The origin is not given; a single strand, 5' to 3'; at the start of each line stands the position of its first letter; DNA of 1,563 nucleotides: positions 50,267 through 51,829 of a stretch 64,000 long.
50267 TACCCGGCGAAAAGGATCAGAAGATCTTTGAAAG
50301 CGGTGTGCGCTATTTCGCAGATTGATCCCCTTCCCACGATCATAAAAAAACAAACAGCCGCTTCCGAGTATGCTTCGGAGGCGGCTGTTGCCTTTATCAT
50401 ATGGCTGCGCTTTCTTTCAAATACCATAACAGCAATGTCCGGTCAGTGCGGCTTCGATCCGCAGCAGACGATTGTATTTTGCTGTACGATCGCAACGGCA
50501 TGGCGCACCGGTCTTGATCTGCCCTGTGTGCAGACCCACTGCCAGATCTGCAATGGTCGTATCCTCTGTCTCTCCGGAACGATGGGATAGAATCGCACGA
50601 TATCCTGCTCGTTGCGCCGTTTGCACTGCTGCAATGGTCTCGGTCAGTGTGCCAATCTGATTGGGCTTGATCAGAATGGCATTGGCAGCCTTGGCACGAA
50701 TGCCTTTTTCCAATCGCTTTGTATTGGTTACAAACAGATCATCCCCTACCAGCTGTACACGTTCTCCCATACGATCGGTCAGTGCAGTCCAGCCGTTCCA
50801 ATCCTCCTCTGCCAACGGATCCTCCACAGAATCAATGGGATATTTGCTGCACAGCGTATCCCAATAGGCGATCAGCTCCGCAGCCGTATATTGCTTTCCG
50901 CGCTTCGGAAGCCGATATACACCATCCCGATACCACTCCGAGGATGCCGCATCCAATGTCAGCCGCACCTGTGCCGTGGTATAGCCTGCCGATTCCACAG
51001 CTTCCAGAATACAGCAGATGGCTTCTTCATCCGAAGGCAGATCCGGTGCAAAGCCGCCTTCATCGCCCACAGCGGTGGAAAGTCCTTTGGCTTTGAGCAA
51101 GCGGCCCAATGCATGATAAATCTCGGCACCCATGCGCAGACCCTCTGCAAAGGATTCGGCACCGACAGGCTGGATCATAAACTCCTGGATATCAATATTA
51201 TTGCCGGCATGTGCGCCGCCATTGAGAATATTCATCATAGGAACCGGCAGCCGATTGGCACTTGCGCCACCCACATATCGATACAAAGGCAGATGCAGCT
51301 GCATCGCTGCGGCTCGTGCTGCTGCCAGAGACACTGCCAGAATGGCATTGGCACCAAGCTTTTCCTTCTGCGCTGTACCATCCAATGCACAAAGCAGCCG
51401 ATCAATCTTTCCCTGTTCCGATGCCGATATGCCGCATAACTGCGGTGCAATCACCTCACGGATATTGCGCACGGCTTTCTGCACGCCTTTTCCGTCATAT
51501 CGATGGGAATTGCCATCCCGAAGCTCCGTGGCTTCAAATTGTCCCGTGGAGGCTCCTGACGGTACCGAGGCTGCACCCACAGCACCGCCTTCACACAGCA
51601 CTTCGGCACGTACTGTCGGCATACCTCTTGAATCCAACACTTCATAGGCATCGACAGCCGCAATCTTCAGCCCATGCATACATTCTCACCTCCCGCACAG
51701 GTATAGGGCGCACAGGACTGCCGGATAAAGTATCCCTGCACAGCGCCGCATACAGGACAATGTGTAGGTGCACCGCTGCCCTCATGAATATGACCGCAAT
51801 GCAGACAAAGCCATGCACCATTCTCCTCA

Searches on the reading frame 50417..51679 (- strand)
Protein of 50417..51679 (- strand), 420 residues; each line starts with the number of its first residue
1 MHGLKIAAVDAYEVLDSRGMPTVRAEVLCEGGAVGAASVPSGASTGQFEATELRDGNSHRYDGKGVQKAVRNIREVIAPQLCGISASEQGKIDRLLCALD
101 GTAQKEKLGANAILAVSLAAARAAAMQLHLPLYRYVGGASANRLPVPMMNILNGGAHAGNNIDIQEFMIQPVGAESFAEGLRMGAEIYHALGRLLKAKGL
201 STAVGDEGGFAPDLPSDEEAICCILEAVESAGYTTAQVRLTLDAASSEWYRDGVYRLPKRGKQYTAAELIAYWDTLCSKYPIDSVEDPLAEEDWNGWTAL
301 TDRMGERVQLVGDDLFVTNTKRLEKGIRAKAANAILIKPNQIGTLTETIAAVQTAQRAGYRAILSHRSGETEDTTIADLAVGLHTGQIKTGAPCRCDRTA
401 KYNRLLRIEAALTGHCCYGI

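Call 29: find_encoding_contigs(protein=window:50417-51679:-, flank=10000, max_places=1)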
Protein window:50417-51679:- (420 aa): 7 contigs read that carry it; 1 place shown.
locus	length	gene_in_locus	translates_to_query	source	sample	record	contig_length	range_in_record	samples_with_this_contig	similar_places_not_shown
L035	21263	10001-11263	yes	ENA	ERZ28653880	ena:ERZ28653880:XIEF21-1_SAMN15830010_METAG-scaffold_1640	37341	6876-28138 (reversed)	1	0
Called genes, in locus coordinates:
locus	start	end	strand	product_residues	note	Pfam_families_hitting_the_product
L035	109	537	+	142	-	PF00572:Ribosomal_L13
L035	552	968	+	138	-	PF00380:Ribosomal_S9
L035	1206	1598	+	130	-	-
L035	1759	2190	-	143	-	PF00583:Acetyltransf_1, PF13673:Acetyltransf_10, PF13508:Acetyltransf_7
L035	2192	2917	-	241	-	PF02463:SMC_N, PF00005:ABC_tran, PF13175:AAA_15 (faint), PF13304:AAA_21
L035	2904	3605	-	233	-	PF00528:BPD_transp_1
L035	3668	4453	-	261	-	PF00497:SBP_bac_3, PF10613:Lig_chan-Glu_bd (weak)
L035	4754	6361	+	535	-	PF00474:SSF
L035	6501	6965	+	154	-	PF12670:DUF3792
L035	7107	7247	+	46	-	PF13165:SCIFF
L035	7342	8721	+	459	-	PF04055:Radical_SAM, PF13353:Fer4_12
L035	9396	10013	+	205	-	PF02915:Rubrerythrin, PF21349:RUBY_RBDX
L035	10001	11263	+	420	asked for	PF03952:Enolase_N, PF07476:MAAL_C (faint), PF00113:Enolase_C, PF13378:MR_MLE_C (weak)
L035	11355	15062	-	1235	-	PF18072:FGAR-AT_linker, PF02769:AIRS_C, PF13507:GATase_5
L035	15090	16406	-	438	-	PF00919:UPF0004, PF04055:Radical_SAM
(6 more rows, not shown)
